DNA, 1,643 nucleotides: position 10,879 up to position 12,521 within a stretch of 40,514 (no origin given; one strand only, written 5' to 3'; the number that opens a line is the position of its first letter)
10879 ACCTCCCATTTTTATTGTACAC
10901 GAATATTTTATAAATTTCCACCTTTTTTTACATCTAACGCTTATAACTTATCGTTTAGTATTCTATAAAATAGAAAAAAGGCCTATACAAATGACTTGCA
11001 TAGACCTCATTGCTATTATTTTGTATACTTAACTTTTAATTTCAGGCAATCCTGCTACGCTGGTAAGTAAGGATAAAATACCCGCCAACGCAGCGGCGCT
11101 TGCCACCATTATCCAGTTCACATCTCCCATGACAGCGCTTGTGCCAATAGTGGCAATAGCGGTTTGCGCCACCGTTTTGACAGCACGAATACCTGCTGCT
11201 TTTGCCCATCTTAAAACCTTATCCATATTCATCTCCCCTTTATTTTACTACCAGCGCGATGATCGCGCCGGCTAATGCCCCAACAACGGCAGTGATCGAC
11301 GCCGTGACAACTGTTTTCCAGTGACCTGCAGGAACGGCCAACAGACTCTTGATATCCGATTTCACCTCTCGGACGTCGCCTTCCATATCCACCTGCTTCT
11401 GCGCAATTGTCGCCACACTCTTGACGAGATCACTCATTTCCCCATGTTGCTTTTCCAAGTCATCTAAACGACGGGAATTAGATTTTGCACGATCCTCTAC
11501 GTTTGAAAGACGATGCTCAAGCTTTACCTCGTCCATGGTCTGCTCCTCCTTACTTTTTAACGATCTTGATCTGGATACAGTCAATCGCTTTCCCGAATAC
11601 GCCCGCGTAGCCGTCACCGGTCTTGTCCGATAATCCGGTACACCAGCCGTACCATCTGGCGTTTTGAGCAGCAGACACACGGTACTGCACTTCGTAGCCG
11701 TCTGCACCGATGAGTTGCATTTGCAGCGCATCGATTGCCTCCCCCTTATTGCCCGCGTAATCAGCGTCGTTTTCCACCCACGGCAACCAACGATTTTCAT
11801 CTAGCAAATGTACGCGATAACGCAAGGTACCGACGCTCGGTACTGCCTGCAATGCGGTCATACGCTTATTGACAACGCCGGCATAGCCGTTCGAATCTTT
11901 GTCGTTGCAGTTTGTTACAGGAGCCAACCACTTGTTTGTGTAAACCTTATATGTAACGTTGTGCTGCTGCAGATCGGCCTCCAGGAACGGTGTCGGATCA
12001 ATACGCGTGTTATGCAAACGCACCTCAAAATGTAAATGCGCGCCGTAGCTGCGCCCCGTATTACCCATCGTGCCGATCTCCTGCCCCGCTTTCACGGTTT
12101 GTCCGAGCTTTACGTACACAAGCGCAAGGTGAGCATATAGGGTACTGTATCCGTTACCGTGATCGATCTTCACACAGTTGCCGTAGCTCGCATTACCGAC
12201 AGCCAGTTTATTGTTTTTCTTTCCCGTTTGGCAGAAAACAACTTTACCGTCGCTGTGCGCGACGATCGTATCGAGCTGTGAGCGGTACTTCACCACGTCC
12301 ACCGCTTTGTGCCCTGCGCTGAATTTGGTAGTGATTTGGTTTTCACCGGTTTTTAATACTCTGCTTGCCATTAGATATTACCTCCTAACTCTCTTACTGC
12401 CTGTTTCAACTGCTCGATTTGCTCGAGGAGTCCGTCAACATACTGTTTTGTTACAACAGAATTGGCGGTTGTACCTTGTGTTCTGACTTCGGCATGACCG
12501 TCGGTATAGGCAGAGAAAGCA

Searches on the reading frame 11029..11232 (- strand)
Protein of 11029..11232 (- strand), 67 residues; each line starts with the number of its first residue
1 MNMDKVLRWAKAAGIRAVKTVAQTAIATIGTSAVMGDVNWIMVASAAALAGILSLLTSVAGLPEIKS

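Call 4: search_protein_families(library=pfam, proteins=[window:11029-11232:-], max_evalue=0.1)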
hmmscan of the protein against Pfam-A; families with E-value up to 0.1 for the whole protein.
window:11029-11232:- (67 aa): 1 family
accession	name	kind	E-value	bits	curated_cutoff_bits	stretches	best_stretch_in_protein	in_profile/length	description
PF16945.10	Phage_r1t_holin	-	1.8e-13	50.8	26.9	1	11-61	6-57/72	Putative lactococcus lactis phage r1t holin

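Call 6: search_protein_families(library=phrogs, proteins=[window:11029-11232:-], max_evalue=0.1)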
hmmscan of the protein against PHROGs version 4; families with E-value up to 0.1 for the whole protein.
window:11029-11232:- (67 aa): 2 families
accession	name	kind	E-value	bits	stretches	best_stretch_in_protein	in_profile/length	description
phrog_443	-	lysis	8.2e-16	59.7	1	8-60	10-63/127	holin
phrog_28958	-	unknown function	0.071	13.6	1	10-61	172-222/295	-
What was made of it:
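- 11029..11232 (-): Context: r1t-type holin, the last lysis gene upstream of the cassette. PF16945, E 1.8e-13 (call 4). phrog_443 holin (call 6).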

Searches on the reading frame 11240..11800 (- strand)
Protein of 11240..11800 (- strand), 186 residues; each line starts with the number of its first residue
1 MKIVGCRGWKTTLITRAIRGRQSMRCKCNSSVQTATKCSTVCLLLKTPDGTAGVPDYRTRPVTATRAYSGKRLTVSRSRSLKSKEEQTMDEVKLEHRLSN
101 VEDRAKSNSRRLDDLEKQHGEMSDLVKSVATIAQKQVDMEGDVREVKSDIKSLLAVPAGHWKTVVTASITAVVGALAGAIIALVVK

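Call 4: search_protein_families(library=pfam, proteins=[window:11240-11800:-], max_evalue=0.1)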
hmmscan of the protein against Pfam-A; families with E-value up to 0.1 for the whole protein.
window:11240-11800:- (186 aa): 5 families
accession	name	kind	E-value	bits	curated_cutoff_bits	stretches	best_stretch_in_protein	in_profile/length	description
PF24073.1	DUF7365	-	9.8e-05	22.9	27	1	83-148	36-99/101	Coiled-coil region of unknown function (DUF7365)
PF14257.11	DUF4349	-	0.014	15.2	27.7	1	71-181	97-208/213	Domain of unknown function (DUF4349)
PF10779.14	XhlA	-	0.023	15.3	34.7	0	116-175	7-66/67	Haemolysin XhlA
PF02403.27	Seryl_tRNA_N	-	0.025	15.2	28.2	1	91-154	38-101/108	Seryl-tRNA synthetase N-terminal domain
PF04100.18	Vps53_N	-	0.096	12.1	26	0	93-171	35-109/372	Vps53, N-terminal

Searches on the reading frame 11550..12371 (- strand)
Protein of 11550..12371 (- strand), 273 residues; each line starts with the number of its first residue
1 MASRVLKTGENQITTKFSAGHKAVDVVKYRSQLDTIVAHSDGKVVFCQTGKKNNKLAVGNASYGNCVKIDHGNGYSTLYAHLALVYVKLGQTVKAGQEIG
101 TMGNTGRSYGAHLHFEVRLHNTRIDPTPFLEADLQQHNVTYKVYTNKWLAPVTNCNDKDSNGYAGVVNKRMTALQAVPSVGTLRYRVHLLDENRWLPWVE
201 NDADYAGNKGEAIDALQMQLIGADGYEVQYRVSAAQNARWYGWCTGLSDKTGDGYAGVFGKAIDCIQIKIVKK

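Call 4: search_protein_families(library=pfam, proteins=[window:11550-12371:-], max_evalue=0.1)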
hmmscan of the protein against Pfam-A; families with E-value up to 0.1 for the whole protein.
window:11550-12371:- (273 aa): 1 family
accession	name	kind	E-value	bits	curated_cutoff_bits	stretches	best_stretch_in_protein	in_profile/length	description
PF01551.29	Peptidase_M23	-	7.6e-27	93.8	28.7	1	21-126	3-96/96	Peptidase family M23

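Call 6: search_protein_families(library=phrogs, proteins=[window:11550-12371:-], max_evalue=0.1)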
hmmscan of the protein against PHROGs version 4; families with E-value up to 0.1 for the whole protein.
window:11550-12371:- (273 aa): 29 families (the best 25 are shown)
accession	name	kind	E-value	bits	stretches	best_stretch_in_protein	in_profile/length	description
phrog_7767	-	other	1.1e-24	88.3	1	19-147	19-138/194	metallo-endopeptidase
phrog_14988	-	other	3.3e-22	80.5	1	15-154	27-165/272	peptidase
phrog_10030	-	tail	1.7e-19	69.7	1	14-129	1907-2017/2105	tail length tape measure protein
phrog_3578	-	lysis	9e-19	69.1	1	19-155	234-379/405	endolysin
phrog_6700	-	lysis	1.7e-18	66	1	14-132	2619-2726/2898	endolysin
phrog_1067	-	head and packaging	1.4e-17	64.5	1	18-119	759-846/991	minor head protein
phrog_3393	-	lysis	1.8e-17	65.1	1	63-271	121-337/342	endolysin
phrog_36429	-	unknown function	1.8e-15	56.7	1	54-132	151-235/1159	-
phrog_22474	-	lysis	2e-15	57.8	1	131-270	168-318/324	endolysin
phrog_28672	-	other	3.3e-15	56.6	1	53-120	309-376/397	metallo-endopeptidase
phrog_37190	-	other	3.5e-15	57.1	1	36-129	154-237/244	peptidase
phrog_16615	-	other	8.2e-15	55.6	1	60-131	447-518/529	peptidase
phrog_4070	-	tail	3.9e-13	49.4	1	45-133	638-730/989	tail length tape measure protein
phrog_28394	-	unknown function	1.3e-12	48.5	1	35-130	215-300/303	-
phrog_8537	-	unknown function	1.5e-12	48.5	1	41-132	24-120/384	-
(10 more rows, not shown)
